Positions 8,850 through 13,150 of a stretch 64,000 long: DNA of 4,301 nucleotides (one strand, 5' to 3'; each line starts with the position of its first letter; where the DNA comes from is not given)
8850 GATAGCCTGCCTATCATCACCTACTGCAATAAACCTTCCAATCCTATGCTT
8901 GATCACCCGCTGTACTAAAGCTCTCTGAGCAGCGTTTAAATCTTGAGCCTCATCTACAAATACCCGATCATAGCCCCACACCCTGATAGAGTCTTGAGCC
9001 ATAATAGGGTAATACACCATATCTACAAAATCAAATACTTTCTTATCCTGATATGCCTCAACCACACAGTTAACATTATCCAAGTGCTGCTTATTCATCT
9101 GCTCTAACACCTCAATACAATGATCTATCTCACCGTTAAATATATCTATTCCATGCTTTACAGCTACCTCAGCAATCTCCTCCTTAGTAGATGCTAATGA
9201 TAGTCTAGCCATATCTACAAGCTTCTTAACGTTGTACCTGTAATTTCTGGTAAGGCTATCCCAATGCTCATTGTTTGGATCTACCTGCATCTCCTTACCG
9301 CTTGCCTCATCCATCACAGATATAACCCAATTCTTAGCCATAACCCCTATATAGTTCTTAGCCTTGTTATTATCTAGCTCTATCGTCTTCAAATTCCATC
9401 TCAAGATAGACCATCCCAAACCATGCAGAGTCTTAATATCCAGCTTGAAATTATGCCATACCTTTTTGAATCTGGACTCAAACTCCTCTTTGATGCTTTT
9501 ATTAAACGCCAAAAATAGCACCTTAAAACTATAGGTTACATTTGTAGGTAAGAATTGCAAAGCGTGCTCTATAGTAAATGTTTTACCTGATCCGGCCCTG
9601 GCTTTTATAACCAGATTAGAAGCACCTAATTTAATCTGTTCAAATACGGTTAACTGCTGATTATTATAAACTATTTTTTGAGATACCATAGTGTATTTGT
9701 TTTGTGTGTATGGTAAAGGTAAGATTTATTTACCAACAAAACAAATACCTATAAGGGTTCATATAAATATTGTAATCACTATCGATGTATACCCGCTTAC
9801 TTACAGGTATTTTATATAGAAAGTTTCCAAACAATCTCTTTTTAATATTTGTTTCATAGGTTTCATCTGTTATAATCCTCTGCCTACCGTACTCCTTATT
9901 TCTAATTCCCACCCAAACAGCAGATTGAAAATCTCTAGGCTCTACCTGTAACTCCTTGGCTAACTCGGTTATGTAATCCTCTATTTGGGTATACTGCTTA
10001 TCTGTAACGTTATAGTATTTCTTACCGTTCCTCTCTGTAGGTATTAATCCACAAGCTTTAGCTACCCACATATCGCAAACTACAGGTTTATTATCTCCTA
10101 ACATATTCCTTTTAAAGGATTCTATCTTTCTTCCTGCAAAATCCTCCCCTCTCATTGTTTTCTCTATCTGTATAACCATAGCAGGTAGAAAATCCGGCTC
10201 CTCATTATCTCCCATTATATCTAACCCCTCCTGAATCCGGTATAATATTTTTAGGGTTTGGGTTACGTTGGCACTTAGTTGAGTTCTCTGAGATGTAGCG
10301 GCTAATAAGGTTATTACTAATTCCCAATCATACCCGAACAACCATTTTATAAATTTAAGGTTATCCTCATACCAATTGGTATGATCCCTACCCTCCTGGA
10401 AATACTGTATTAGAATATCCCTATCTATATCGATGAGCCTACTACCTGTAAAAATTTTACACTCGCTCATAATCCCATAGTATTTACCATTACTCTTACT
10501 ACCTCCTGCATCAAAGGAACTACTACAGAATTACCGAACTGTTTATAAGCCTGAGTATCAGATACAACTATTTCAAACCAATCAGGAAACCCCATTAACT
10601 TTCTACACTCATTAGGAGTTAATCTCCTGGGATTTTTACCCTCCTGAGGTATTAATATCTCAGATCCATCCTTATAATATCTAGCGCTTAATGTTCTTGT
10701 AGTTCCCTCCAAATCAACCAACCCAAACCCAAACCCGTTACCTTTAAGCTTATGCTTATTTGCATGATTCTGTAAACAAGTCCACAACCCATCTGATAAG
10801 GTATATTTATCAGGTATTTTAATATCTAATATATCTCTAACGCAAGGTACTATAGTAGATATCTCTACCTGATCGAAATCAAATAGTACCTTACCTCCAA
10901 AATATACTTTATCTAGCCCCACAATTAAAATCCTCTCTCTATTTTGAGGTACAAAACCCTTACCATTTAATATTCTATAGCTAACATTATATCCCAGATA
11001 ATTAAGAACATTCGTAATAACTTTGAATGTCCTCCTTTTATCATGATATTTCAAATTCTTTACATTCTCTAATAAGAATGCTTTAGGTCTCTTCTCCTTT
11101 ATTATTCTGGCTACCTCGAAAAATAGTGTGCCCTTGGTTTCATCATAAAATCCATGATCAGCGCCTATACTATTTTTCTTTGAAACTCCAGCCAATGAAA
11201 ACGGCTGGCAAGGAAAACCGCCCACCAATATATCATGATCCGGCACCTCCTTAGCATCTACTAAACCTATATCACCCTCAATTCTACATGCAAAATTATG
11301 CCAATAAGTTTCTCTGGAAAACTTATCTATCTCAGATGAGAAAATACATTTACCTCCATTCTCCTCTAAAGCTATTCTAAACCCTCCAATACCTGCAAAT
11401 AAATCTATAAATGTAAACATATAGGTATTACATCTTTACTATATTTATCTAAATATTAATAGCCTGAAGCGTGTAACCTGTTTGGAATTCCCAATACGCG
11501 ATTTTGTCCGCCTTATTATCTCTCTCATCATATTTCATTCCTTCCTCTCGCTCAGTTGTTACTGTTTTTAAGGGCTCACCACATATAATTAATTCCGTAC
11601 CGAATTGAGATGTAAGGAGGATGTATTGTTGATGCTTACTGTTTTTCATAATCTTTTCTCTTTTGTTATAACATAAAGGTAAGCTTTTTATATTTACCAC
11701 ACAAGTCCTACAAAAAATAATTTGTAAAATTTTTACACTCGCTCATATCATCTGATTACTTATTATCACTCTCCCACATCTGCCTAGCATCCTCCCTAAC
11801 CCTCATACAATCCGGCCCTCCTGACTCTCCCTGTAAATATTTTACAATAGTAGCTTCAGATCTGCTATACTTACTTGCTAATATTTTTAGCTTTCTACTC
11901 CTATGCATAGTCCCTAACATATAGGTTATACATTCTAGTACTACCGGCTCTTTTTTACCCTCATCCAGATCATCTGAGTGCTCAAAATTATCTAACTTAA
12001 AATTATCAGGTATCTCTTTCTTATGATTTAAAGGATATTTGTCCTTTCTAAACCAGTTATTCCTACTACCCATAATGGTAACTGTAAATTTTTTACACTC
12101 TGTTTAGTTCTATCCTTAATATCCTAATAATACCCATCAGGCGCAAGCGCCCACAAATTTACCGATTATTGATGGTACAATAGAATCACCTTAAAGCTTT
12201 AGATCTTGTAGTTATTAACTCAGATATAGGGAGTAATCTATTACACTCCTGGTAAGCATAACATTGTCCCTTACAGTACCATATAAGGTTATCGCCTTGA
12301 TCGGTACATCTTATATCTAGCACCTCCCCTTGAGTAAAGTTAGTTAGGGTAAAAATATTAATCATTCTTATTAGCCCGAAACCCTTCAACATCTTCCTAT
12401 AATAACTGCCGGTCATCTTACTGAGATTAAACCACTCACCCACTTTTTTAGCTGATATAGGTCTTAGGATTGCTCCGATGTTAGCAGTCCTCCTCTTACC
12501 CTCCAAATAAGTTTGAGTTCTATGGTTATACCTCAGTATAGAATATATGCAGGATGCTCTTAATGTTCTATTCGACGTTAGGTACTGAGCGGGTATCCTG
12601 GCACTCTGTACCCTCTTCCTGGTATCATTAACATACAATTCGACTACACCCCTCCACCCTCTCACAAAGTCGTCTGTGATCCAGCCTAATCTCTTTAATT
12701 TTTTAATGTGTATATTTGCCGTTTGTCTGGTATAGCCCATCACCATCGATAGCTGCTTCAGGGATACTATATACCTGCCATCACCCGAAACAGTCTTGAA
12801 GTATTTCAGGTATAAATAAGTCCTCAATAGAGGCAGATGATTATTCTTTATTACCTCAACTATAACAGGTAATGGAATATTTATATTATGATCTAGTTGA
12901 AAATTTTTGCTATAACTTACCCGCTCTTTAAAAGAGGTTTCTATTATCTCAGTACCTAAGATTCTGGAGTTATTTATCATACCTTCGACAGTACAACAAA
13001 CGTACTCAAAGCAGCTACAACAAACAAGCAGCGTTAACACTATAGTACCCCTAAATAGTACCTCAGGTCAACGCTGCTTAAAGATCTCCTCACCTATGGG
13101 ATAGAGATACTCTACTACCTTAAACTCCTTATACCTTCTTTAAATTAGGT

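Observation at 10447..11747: Dcm methyltransferase module flanked by a 25-bp direct repeat containing the palindrome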

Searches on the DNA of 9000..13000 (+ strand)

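Call 8: search_dna_similar(query=window:9000-13000:+, collection=phages, mode=distant, max_rows=30)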
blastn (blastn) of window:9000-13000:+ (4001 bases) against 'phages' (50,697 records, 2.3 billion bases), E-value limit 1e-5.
Records with a match: 4; places in all: 4; records where one place covers at least 80% of the query: 0.
Best place of each record, by identity: 80-90% 1; 60-80% 3.
By first word of the organism name: Bacteriophage 3; Microcystis 1.
By host as written in the record: - 3; Cyanobacteria 1.
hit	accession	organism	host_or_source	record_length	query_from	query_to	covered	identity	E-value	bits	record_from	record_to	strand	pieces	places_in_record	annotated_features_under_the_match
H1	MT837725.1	Bacteriophage sp.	human fecal samples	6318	1517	2220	13%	67.7%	9e-15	170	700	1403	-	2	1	record has no annotation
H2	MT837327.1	Bacteriophage sp.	human fecal samples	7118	2056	2244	5%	68.8%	2e-10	76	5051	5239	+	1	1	record has no annotation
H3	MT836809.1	Bacteriophage sp.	human fecal samples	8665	2340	2418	2%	80.2%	3e-9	73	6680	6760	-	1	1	record has no annotation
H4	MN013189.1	Microcystis phage Mic1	Cyanobacteria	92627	1517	1593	2%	77.9%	1e-6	64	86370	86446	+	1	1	DNA (cytosine-5)-methyltransferase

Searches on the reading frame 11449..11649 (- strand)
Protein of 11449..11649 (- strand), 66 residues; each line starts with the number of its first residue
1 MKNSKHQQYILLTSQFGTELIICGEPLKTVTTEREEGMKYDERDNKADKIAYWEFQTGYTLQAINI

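Call 9: search_protein_families(library=pfam, proteins=[window:11449-11649:-], max_evalue=0.01)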
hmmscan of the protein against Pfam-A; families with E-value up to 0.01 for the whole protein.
window:11449-11649:- (66 aa): 0 families

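Call 10: search_protein_families(library=phrogs, proteins=[window:11449-11649:-], max_evalue=0.01)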
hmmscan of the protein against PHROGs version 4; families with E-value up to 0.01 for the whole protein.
window:11449-11649:- (66 aa): 0 families

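Call 31: search_dna_similar(query=window:11449-11649:-, collection=phages, mode=protein, max_evalue=0.01)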
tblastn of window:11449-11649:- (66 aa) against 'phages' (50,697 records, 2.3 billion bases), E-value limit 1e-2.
No match.

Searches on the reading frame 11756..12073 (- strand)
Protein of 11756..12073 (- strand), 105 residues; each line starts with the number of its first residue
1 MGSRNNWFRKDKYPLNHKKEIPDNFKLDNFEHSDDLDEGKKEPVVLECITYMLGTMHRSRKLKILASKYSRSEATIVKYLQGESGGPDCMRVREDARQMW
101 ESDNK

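Call 9: search_protein_families(library=pfam, proteins=[window:11756-12073:-], max_evalue=0.01)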
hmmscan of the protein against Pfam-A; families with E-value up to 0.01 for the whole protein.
window:11756-12073:- (105 aa): 0 families

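Call 10: search_protein_families(library=phrogs, proteins=[window:11756-12073:-], max_evalue=0.01)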
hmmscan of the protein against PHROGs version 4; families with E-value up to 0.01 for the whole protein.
window:11756-12073:- (105 aa): 0 families

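Call 43: find_homologous_proteins(query=window:11756-12073:-, max_evalue=0.01)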
Query window:11756-12073:- (105 aa): 1 proteins with E <= 0.01 among 2 candidates. Only proteins of 57 to 184 residues were searched: fused or split forms outside these lengths cannot appear, so this answer is no evidence that the protein stands alone or is whole; find_related_loci, which searches DNA, has no such limit.
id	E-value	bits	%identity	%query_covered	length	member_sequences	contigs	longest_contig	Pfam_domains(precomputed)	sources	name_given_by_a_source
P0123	2.8e-66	238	100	100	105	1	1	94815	-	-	-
